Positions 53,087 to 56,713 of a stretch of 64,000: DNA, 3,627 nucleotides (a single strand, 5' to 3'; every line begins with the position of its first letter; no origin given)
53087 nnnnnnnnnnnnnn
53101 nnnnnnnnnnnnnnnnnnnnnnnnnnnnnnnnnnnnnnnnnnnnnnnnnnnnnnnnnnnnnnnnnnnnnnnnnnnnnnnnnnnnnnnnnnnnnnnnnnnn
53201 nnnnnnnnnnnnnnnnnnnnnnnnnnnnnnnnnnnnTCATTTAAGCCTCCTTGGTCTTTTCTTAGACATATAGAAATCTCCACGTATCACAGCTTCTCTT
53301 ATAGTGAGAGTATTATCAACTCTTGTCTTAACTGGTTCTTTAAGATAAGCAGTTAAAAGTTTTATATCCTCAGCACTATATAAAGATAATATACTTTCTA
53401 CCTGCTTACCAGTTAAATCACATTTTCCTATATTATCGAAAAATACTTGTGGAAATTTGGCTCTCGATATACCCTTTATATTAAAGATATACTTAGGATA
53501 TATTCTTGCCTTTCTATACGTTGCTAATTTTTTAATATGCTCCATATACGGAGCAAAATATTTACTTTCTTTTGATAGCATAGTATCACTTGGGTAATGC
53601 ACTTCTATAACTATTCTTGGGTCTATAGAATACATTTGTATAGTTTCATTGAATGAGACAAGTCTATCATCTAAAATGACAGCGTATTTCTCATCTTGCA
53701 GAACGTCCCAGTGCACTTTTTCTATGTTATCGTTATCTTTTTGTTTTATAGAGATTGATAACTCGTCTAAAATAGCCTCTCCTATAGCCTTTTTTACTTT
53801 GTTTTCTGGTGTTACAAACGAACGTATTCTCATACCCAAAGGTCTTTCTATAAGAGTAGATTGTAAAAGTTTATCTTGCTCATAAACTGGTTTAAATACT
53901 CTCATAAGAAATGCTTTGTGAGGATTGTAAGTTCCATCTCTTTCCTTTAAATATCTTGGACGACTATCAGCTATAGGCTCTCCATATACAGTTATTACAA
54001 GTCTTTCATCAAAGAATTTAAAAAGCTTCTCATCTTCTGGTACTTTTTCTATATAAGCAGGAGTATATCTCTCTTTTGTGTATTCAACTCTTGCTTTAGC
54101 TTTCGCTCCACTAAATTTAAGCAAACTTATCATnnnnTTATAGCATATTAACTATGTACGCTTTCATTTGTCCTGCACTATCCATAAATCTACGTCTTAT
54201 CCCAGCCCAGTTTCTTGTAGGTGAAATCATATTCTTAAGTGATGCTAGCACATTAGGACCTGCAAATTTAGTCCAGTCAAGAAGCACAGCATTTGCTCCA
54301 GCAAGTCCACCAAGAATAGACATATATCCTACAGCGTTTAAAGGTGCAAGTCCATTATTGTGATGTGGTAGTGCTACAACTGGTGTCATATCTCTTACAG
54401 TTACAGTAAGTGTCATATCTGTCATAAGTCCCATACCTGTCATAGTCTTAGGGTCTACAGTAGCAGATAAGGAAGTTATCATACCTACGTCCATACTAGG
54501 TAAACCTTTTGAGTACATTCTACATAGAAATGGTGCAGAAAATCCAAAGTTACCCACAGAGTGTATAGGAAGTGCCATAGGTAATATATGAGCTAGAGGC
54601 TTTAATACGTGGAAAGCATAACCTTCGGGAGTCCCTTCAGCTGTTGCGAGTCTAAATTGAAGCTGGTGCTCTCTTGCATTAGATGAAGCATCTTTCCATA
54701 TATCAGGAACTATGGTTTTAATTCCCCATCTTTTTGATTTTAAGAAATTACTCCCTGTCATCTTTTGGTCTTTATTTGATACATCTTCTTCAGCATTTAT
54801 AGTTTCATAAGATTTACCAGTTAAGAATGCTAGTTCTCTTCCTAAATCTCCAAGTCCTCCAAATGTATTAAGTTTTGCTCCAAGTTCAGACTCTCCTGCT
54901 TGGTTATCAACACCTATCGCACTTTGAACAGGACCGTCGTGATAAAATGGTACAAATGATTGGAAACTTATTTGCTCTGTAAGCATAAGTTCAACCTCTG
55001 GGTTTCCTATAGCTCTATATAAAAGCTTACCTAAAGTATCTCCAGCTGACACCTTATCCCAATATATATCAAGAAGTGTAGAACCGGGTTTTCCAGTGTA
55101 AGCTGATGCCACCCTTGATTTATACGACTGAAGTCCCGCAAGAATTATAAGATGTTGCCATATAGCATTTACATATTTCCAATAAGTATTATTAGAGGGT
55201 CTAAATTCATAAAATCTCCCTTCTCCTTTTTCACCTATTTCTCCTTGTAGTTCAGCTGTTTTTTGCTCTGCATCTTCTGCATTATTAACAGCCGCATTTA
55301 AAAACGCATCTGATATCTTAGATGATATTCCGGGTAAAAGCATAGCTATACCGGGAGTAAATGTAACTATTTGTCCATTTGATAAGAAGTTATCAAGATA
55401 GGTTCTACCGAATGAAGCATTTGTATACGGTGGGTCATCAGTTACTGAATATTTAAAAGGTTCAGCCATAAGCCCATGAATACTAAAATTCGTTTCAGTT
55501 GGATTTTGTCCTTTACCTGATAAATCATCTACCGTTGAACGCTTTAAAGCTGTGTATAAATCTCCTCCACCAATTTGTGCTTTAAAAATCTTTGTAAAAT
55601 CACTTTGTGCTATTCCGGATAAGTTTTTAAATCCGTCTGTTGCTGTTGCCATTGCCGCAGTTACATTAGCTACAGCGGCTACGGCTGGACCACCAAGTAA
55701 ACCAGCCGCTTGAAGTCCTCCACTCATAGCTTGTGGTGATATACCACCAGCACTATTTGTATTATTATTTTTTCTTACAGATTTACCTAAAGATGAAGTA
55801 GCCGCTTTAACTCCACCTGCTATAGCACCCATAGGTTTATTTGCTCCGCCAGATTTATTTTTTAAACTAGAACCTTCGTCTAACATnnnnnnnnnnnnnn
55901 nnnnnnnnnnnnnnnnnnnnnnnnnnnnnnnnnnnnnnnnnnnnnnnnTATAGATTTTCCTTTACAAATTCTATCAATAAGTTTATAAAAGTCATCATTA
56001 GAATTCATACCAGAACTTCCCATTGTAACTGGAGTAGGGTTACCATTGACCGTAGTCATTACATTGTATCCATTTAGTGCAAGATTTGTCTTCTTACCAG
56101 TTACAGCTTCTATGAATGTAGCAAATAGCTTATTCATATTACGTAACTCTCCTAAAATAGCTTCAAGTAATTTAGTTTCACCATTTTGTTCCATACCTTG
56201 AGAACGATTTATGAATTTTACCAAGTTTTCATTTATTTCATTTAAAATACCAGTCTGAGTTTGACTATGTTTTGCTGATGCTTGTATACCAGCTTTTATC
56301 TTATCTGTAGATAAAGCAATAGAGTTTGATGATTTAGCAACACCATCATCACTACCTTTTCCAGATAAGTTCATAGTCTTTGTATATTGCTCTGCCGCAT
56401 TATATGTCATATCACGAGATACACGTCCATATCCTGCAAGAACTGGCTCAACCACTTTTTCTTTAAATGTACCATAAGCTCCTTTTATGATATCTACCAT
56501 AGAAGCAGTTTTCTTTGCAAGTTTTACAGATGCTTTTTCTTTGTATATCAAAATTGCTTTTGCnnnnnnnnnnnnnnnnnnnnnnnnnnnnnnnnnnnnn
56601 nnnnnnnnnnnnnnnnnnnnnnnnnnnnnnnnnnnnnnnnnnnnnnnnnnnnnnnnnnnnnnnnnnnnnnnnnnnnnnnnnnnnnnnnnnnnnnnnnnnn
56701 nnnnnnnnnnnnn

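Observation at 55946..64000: Giant (at least 2667 aa) virion protein combining tape-measure-like TM segments, two C39-like peptidase domains and an SLT transglycosylase; ORF open to window edge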

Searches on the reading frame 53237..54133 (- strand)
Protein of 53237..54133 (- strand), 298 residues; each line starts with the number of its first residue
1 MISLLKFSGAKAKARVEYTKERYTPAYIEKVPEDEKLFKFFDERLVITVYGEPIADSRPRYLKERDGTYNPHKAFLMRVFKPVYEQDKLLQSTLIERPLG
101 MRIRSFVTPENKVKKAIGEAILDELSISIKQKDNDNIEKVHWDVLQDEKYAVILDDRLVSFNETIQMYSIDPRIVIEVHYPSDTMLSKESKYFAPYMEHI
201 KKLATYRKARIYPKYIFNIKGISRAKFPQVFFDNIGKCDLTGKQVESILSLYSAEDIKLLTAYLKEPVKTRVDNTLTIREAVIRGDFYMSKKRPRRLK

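Call 7: search_protein_families(library=pfam, proteins=[window:53237-54133:-], max_evalue=0.001)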
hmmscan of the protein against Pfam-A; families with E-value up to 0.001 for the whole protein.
window:53237-54133:- (298 aa): 1 family
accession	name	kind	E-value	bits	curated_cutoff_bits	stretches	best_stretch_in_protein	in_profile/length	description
PF05866.16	RusA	-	2.1e-10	41.7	22.8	1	51-178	2-123/124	Endodeoxyribonuclease RusA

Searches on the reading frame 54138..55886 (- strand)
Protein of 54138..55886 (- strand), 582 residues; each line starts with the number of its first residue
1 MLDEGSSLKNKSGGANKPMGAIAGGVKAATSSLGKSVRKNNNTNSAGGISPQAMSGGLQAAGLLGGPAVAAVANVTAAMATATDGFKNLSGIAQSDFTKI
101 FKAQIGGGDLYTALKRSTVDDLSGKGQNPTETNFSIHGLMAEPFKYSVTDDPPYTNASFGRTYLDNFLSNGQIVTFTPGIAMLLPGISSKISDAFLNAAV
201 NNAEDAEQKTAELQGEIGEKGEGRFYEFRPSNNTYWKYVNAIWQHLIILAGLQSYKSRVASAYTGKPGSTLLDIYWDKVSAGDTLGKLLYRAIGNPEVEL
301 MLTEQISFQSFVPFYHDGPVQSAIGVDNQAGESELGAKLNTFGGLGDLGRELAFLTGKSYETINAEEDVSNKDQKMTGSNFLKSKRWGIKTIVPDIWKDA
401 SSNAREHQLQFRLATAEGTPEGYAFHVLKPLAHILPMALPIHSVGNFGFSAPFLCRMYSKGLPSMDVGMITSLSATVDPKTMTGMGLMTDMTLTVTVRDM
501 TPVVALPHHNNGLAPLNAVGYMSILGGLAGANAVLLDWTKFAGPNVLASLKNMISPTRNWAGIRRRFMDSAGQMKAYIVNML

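Call 7: search_protein_families(library=pfam, proteins=[window:54138-55886:-], max_evalue=0.001)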
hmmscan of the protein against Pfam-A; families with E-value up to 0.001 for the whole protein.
window:54138-55886:- (582 aa): 0 families

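Call 58: search_protein_families(library=phrogs, proteins=[window:54138-55886:-], max_evalue=0.001)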
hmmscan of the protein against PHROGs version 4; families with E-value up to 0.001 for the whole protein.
window:54138-55886:- (582 aa): 2 families
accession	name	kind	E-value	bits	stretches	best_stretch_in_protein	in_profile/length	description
phrog_3181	-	unknown function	6.1e-20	72.3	1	393-509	499-616/703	-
phrog_20401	-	head and packaging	1.7e-11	44.4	1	378-540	279-439/473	virion structural protein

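Call 59: search_dna_similar(query=window:54138-55886:-, collection=phages, mode=protein, max_rows=40, max_evalue=0.001, rows=spread)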
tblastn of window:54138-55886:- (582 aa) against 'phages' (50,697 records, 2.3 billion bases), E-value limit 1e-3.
Records with a match: 68; places in all: 68; records where one place covers at least 80% of the query: 4.
Best place of each record, by identity: 90-95% 1; 80-90% 3; <60% 64.
By first word of the organism name: Pseudomonas 23; Staphylococcus 7; Klebsiella 7; Ralstonia 5; Vibrio 5; Fusobacterium 4; Erwinia 4; Kosakonia 2; Xanthomonas 2; Serratia 2; and 7 more.
By host as written in the record: Staphylococcus aureus 4; - 4; Pseudomonas fluorescens SBW25 4; Pseudomonas aeruginosa 4; Fusobacterium nucleatum 3; Ralstonia solanacearum 3; Klebsiella pneumoniae 3; Ralstonia pseudosolanacearum 2; and 32 more.
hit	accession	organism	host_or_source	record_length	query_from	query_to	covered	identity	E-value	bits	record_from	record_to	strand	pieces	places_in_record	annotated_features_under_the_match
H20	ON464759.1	Fusobacterium phage JD-Fnp1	Fusobacterium nucleatum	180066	39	582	93%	91.7%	0e+0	914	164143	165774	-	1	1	hypothetical protein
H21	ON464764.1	Fusobacterium phage JD-Fnp4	Fusobacterium nucleatum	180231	39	582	93%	86.6%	0e+0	891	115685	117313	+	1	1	hypothetical protein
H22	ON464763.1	Fusobacterium phage JD-Fnp6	Fusobacterium nucleatum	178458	39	582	93%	86.4%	0e+0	893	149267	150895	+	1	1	record has no annotation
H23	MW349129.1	Staphylococcus phage Madawaska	Staphylococcus aureus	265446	143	474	57%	25.2%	1e-6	58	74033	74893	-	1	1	hypothetical protein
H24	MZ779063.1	Staphylococcus phage vB_SauM-UFV_DC4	Staphylococcus aureus UFV2030RH1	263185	143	474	57%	25.2%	2e-6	57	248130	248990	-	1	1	hypothetical protein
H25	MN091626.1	Staphylococcus phage PALS_2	Staphylococcus aureus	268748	143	474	57%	25.2%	2e-6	57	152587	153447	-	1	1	hypothetical protein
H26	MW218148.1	Staphylococcus phage vB_StaM_SA1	Staphylococcus lentus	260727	143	474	57%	24.6%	1e-6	58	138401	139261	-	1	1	hypothetical protein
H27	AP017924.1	Ralstonia phage RP12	Ralstonia solanacearum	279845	299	476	31%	24.7%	5e-8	62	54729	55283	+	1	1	hypothetical protein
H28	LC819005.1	Ralstonia phage FLC1-1B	Ralstonia pseudosolanacearum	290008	331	476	25%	26.6%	2e-6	57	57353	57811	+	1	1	hypothetical protein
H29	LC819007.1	Ralstonia phage FLC4-3B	Ralstonia pseudosolanacearum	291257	331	476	25%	26.6%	2e-6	57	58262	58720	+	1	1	hypothetical protein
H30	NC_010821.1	Pseudomonas phage 201phi2-1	Pseudomonas chlororaphis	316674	376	473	17%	32.7%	7e-5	52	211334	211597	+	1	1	hypothetical protein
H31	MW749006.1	Bacillus phage vB_BspM_AgentSmith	Bacillus sp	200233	387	476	15%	32.2%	7e-8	62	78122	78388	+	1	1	putative virion associated protein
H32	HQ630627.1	Pseudomonas phage PhiPA3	Pseudomonas aeruginosa strain PAO1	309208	393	473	14%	33.3%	3e-5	53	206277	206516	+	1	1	214: hypothetical protein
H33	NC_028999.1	Pseudomonas phage PhiPA3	Pseudomonas aeruginosa strain PAO1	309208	393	473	14%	33.3%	3e-5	53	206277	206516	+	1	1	214: hypothetical protein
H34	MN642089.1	Klebsiella phage N1M2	Klebsiella aerogenes N1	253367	390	476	15%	29.9%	3e-5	54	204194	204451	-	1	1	putative virion structural protein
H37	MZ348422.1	Kosakonia phage Kc263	Kosakonia cowanii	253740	390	474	15%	29.4%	2e-5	54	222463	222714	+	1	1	baseplate tail-tube protein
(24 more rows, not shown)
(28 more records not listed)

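Call 61: get_annotated_region(hit=H33, flank=10000)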
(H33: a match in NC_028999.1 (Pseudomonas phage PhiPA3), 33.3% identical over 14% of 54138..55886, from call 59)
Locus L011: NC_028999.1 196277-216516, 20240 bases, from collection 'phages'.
description: Pseudomonas phage PhiPA3, complete genome.
organism: Pseudomonas phage PhiPA3 (NCBI taxid 998086)
taxonomy: Viruses; Duplodnaviria; Heunggongvirae; Uroviricota; Caudoviricetes; Miltoncavirus; Miltoncavirus PhiPA3
host: Pseudomonas aeruginosa strain PAO1; source: -; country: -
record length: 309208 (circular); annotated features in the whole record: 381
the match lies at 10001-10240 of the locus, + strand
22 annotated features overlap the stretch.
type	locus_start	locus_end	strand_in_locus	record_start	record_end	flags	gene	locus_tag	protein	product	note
CDS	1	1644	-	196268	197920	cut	212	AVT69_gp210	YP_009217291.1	RNA polymerase beta subunit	similar to gp275 in Pseudomonas phage 201phi2-1, gp180 Pseudomonas phage phiKZ, PPEV_gp184 Pseudomonas phage EL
CDS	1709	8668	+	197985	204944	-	213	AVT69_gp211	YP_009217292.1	tail fiber protein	similar to gp276 in Pseudomonas phage 201phi2-1, gp144, putative endolysin, Pseudomonas phage phiKZ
CDS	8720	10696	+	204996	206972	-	214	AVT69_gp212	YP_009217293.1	hypothetical protein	similar to gp277 in Pseudomonas phage 201phi2-1, gp182 Pseudomonas phage phiKZ, PPEV_gp182 Pseudomonas phage EL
CDS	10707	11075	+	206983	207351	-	215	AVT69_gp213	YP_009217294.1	hypothetical protein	-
CDS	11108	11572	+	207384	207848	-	216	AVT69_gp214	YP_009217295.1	hypothetical protein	-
CDS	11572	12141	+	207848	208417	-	217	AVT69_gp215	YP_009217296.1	hypothetical protein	similar to gp280 in Pseudomonas phage 201phi2-1, gp184 Pseudomonas phage phiKZ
CDS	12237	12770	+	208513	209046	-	218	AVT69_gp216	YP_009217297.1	hypothetical protein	-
CDS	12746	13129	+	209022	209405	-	219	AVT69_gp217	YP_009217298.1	hypothetical protein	-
CDS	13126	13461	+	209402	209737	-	220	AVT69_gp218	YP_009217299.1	hypothetical protein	-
CDS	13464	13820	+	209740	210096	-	221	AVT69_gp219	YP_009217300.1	hypothetical protein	PmbA/TldD family protein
CDS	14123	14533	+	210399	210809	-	222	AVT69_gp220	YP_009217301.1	hypothetical protein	similar to gp283 in Pseudomonas phage 201phi2-1, gp186 Pseudomonas phage phiKZ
CDS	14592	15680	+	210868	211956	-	223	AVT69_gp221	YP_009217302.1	thymidylate kinase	similar to gp287 in Pseudomonas phage 201phi2-1, gp188 Pseudomonas phage phiKZ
CDS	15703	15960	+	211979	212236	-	224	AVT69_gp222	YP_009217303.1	hypothetical protein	-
CDS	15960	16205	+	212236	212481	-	225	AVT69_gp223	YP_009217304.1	hypothetical protein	similar to gp189 in Pseudomonas phage phiKZ, gp288 Pseudomonas phage phiKZ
CDS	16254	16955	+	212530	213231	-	226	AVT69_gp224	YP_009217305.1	hypothetical protein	similar to gp192 in Pseudomonas phage phiKZ, gp292 Pseudomonas phage 201phi2-1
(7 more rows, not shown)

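Call 62: get_annotated_region(hit=H37, flank=10000)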
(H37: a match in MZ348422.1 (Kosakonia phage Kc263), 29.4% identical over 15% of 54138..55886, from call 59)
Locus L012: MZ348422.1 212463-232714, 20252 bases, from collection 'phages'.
description: Kosakonia phage Kc263, complete genome.
organism: Kosakonia phage Kc263 (NCBI taxid 2863194)
taxonomy: Viruses; Duplodnaviria; Heunggongvirae; Uroviricota; Caudoviricetes; Branisovskavirus; Branisovskavirus Kc263
host: Kosakonia cowanii; source: -; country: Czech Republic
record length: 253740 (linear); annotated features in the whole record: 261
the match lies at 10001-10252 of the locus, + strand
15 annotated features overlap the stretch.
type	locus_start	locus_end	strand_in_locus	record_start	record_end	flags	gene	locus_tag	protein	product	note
CDS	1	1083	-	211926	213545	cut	-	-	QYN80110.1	DNA-directed RNA polymerase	-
CDS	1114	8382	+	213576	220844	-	-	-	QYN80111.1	hypothetical protein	-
CDS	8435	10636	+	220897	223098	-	-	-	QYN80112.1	baseplate tail-tube protein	-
CDS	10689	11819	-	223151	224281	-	-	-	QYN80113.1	hypothetical protein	-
CDS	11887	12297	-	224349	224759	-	-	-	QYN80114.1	hypothetical protein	-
CDS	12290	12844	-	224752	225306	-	-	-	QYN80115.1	hypothetical protein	-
CDS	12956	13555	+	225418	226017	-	-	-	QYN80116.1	hypothetical protein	-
CDS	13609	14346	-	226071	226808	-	-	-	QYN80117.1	hypothetical protein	-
CDS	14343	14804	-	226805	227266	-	-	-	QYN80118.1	hypothetical protein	-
CDS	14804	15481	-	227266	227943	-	-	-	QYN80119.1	DNA-directed RNA polymerase subunit beta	-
CDS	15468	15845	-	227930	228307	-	-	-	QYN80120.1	hypothetical protein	-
CDS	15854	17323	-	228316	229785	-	-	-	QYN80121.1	recombination and repair protein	-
CDS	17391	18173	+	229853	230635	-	-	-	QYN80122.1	hypothetical protein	-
CDS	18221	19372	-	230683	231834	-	-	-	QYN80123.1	hypothetical protein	-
CDS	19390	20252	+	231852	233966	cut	-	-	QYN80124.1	ATPase-like protein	-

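Call 64: search_protein_families(library=pfam, proteins=[L011:1709-8668:+, L012:1114-8382:+], max_evalue=0.01)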
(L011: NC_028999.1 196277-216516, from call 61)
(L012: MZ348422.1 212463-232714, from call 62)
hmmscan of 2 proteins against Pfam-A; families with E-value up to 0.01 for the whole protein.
L011:1709-8668:+ (2319 aa): 1 family
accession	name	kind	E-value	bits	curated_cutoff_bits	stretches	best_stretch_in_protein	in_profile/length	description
PF01464.25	SLT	-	1.1e-05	25.4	21.3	1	1945-2033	7-85/117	Transglycosylase SLT domain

L012:1114-8382:+ (2422 aa): 1 family
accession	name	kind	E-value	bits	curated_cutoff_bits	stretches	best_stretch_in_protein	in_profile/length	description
PF00182.24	Glyco_hydro_19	-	5.7e-08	33.3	25.5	1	2122-2176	103-157/232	Chitinase class I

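Call 82: get_annotated_region(hit=H23, flank=14000)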
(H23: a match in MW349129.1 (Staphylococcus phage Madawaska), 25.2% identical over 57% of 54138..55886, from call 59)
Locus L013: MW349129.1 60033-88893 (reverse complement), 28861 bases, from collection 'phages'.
description: Staphylococcus phage Madawaska, complete genome.
organism: Staphylococcus phage Madawaska (NCBI taxid 2797424)
taxonomy: Viruses; Duplodnaviria; Heunggongvirae; Uroviricota; Caudoviricetes
host: Staphylococcus aureus; source: swine barn environmental swab; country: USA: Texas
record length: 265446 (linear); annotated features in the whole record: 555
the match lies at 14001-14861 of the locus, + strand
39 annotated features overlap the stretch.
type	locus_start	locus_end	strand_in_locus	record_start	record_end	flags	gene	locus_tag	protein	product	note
CDS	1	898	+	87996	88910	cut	-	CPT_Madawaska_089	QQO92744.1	hypothetical protein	-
regulatory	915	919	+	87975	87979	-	-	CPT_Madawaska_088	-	ribosome_binding_site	-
CDS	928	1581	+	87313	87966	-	-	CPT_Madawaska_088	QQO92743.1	hypothetical protein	-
regulatory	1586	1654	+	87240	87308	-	-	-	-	terminator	-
regulatory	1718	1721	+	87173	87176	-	-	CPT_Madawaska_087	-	ribosome_binding_site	-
CDS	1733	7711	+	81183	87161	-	-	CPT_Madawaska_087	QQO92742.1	tape measure protein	-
regulatory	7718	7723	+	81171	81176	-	-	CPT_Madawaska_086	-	ribosome_binding_site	-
CDS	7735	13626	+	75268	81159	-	-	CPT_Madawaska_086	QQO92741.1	tail lysin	-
regulatory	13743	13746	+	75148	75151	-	-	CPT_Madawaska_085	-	ribosome_binding_site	-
CDS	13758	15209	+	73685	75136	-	-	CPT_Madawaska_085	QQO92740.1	hypothetical protein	-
regulatory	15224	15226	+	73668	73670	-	-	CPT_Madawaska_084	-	ribosome_binding_site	-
CDS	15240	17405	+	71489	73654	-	-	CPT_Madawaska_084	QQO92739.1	hypothetical protein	-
regulatory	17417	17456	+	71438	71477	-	-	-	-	terminator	-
CDS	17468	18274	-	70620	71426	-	-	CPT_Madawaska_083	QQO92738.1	virion associated protein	-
regulatory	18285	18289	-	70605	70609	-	-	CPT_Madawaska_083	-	ribosome_binding_site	-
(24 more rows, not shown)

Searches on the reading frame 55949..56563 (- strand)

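Call 15: search_protein_families(library=pfam, proteins=[window:55949-56563:-], max_evalue=1)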
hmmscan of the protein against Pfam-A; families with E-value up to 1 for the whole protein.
window:55949-56563:- (205 aa): 3 families
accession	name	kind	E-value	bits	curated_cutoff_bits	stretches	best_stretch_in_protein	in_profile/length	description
PF25567.1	TPR_SYO1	-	0.058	13.4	27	1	87-119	220-253/259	SYO1-like, TPR repeats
PF02316.22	HTH_Tnp_Mu_1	-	0.081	13.7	23.3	1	46-159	10-124/134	Mu DNA-binding domain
PF22721.1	TBP-TOTE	-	0.16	12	27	0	51-76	46-71/78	TATA-binding-like protein domain of the TOTE conflict systems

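Call 96: search_protein_families(library=phrogs, proteins=[window:55949-56518:-], max_evalue=1)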
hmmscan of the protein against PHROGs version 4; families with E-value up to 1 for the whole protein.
seq(190 aa): 2 families
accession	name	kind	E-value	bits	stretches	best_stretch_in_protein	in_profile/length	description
phrog_30554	-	unknown function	0.26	12.4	1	57-98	19-60/80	-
phrog_15219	-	unknown function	0.29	12.1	1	166-187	25-46/56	-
